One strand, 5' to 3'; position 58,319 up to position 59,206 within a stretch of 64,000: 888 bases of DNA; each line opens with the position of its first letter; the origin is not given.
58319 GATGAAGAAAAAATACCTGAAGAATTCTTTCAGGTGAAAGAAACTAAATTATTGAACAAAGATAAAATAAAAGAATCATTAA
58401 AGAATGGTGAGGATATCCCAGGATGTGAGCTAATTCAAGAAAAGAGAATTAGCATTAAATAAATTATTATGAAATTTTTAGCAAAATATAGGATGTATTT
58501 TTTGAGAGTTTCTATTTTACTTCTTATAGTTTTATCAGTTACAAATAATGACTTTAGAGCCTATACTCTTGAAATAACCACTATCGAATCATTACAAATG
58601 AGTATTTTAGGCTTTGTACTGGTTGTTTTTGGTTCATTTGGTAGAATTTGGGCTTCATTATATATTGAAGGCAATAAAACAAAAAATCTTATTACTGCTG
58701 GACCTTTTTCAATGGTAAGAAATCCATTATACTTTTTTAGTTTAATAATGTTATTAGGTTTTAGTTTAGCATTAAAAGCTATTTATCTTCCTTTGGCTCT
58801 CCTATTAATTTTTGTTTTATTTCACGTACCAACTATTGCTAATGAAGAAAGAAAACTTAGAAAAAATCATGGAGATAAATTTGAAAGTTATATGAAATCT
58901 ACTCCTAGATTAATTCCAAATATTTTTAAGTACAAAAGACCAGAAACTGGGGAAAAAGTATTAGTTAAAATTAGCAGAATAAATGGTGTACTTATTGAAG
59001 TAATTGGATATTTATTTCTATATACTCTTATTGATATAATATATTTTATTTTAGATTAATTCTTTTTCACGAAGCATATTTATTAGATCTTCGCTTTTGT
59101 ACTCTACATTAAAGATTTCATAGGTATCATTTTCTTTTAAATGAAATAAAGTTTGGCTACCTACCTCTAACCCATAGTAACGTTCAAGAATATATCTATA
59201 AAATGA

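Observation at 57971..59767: Phage-type Gp157-like protein, ICMT-like membrane methyltransferase and RecB-type nuclease wedged between housekeeping operons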

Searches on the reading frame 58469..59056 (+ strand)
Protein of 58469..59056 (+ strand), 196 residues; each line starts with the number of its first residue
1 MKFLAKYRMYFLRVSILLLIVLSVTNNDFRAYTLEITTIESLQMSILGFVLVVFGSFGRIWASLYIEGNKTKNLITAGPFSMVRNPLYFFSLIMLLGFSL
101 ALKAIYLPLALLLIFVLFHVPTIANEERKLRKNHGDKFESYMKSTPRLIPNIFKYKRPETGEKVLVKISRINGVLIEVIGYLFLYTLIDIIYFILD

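Call 3: search_protein_families(library=pfam, proteins=[window:58469-59056:+], max_evalue=1)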
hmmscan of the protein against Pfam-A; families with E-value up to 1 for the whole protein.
window:58469-59056:+ (196 aa): 5 families
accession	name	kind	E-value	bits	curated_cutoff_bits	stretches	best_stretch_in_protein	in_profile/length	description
PF04191.18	PEMT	-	3.9e-10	40.5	25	1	55-136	25-104/105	Phospholipid methyltransferase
PF04140.19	ICMT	-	2.9e-06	28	24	1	52-131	14-94/95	Isoprenylcysteine carboxyl methyltransferase (ICMT) family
PF06966.17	DUF1295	-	7.5e-06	26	20.4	1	10-145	91-235/235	Protein of unknown function (DUF1295)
PF02544.21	Steroid_dh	-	1e-05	26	22.6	1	46-153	43-150/150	3-oxo-5-alpha-steroid 4-dehydrogenase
PF01222.22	ERG4_ERG24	-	1.1e-05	24.8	27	1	63-153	340-432/432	Ergosterol biosynthesis ERG4/ERG24 family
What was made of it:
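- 58469..59059 (+): ICMT/PEMT-superfamily membrane methyltransferase (196 aa), starting 6 nt after Gp157. Substrate unknown. PEMT 4e-10, ICMT 3e-6 (call 3).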

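Call 4: search_protein_families(library=phrogs, proteins=[window:58469-59056:+], max_evalue=0.1)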
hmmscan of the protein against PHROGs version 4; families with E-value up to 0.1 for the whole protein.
window:58469-59056:+ (196 aa): 1 family
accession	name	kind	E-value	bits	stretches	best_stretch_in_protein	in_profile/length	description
phrog_26245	-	unknown function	2.8e-10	41.5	1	37-146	16-128/131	-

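Call 5: search_protein_families(library=padloc, proteins=[window:58469-59056:+], max_evalue=0.1)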
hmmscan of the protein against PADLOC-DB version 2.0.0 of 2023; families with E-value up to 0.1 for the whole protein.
window:58469-59056:+ (196 aa): 0 families

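Call 6: search_protein_families(library=ncbifam, proteins=[window:58469-59056:+], max_evalue=0.1)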
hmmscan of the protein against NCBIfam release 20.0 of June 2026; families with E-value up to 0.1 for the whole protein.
window:58469-59056:+ (196 aa): 3 families
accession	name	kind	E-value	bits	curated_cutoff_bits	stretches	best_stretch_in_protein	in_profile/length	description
NF040696.1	isopcys_mtase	equivalog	3.1e-13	50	160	1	24-152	60-190/190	protein-S-isoprenylcysteine O-methyltransferase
TIGR04571.1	LmtA_Leptospira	exception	1.6e-11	44.4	325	1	2-190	12-201/252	lipid A Kdo2 1-phosphate O-methyltransferase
NF045656.1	MeththiolMtaseMddA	equivalog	0.0051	16.1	270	1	47-150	136-238/238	methanethiol S-methyltransferase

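Call 66: find_homologous_proteins(query=window:58469-59056:+)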
Query window:58469-59056:+ (196 aa): 366 proteins with E <= 0.001 among 2998 candidates; the best 120 are listed.
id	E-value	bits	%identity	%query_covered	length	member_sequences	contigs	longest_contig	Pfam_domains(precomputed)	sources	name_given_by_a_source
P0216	2.0e-116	404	98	100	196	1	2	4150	PF04140.20,PF06966.18,PF01222.23,PF04191.19,PF02544.22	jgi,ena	jgi:protein-S-isoprenylcysteine O-methyltransferase Ste14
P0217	3.8e-116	403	97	100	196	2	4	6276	PF04140.20,PF06966.18,PF01222.23,PF04191.19,PF02544.22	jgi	jgi:protein-S-isoprenylcysteine O-methyltransferase Ste14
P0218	5.7e-116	403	96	100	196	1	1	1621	PF04140.20,PF01222.23,PF04191.19,PF02544.22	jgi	jgi:protein-S-isoprenylcysteine O-methyltransferase Ste14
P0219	6.3e-116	402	96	100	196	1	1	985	PF04140.20,PF06966.18,PF01222.23,PF04191.19,PF02544.22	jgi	jgi:protein-S-isoprenylcysteine O-methyltransferase Ste14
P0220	7.7e-116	402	97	100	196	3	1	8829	PF04140.20,PF01222.23,PF04191.19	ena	-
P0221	1.2e-115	402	97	100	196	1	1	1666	PF04140.20,PF06966.18,PF01222.23,PF04191.19,PF02544.22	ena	-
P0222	3.1e-115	400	96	100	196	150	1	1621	PF04140.20,PF01222.23,PF04191.19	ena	-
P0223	1.3e-114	398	96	100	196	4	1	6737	PF04140.20,PF01222.23,PF04191.19,PF02544.22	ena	-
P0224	1.8e-114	398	96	100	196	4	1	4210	PF04140.20,PF06966.18,PF04191.19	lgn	-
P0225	8.0e-113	392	96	100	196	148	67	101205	PF04140.20,PF04191.19,PF02544.22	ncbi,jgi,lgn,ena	jgi:protein-S-isoprenylcysteine O-methyltransferase Ste14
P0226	9.7e-113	392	95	100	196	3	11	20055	PF04140.20,PF06966.18,PF04191.19,PF02544.22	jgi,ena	-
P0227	1.3e-112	392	95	100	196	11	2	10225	PF04140.20,PF06966.18,PF04191.19,PF02544.22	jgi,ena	-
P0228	1.8e-112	391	99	96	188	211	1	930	PF04140.20,PF06966.18,PF01222.23,PF04191.19,PF02544.22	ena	-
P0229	1.9e-112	391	94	100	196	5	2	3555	PF04140.20,PF04191.19,PF02544.22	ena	-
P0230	3.7e-112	390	95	100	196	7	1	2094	PF04140.20,PF04191.19,PF02544.22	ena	-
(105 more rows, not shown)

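Call 83: find_related_loci(query=window:58469-59056:+, collection=viral_contigs, flank=6000)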
Query window:58469-59056:+ (196 aa) in viral_contigs; peptide patterns used: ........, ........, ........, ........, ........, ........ (x = any residue, [..] = any of these).
13 stretches matched a pattern, but none encodes a relative of the query by tblastn (E <= 1e-3).

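Call 84: search_dna_similar(query=window:58469-59056:+, collection=phages, mode=protein, max_evalue=0.001, max_rows=15)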
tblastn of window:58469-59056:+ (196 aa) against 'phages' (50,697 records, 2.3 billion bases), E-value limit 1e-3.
Records with a match: 3; places in all: 3; records where one place covers at least 80% of the query: 2.
Best place of each record, by identity: <60% 3.
By first word of the organism name: Acinetobacter 2; Bacteriophage 1.
By host as written in the record: - 3.
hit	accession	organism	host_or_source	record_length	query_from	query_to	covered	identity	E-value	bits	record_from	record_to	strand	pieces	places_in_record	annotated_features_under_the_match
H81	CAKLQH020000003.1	Acinetobacter phage MD-2021a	not known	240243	28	190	83%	32.5%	3e-16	82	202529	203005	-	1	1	Putative protein-S-isoprenylcysteine methyltransferase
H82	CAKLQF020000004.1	Acinetobacter phage MD-2021a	not known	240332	28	190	83%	32.5%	3e-16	82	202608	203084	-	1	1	Putative protein-S-isoprenylcysteine methyltransferase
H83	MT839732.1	Bacteriophage sp.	human fecal samples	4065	48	151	53%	31.4%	5e-5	49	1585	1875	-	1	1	record has no annotation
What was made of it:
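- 58469..59059 (+): Nearly absent from phages: 3 of 50,697 records (call 84).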

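Call 99: search_solved_structures(query=window:58469-59056:+, max_evalue=0.01, show_alignments=1)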
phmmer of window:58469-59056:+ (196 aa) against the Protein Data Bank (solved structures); distinct sequences matched with E-value up to 0.01: 2.
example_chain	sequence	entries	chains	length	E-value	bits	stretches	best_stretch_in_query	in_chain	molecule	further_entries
4a2n_B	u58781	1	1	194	0.0006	22.7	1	47-152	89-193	ISOPRENYLCYSTEINE CARBOXYL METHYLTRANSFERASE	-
8xku_G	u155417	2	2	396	0.0048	19.8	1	74-150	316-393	AtTam46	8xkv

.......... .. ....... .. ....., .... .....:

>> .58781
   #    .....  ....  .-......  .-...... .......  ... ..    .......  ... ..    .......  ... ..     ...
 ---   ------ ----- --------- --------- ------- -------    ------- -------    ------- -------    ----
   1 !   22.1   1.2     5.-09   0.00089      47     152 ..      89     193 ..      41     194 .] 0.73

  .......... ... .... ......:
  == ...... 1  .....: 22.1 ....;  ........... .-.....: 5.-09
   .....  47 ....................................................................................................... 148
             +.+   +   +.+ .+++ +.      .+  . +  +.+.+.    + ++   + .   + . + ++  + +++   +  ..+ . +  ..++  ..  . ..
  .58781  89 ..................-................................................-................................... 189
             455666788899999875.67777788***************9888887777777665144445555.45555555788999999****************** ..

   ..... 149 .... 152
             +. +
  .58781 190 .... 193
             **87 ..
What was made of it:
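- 58469..59059 (+): Weak match to the M. acetivorans ICMT structure 4A2N, E=6e-4 (call 99).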
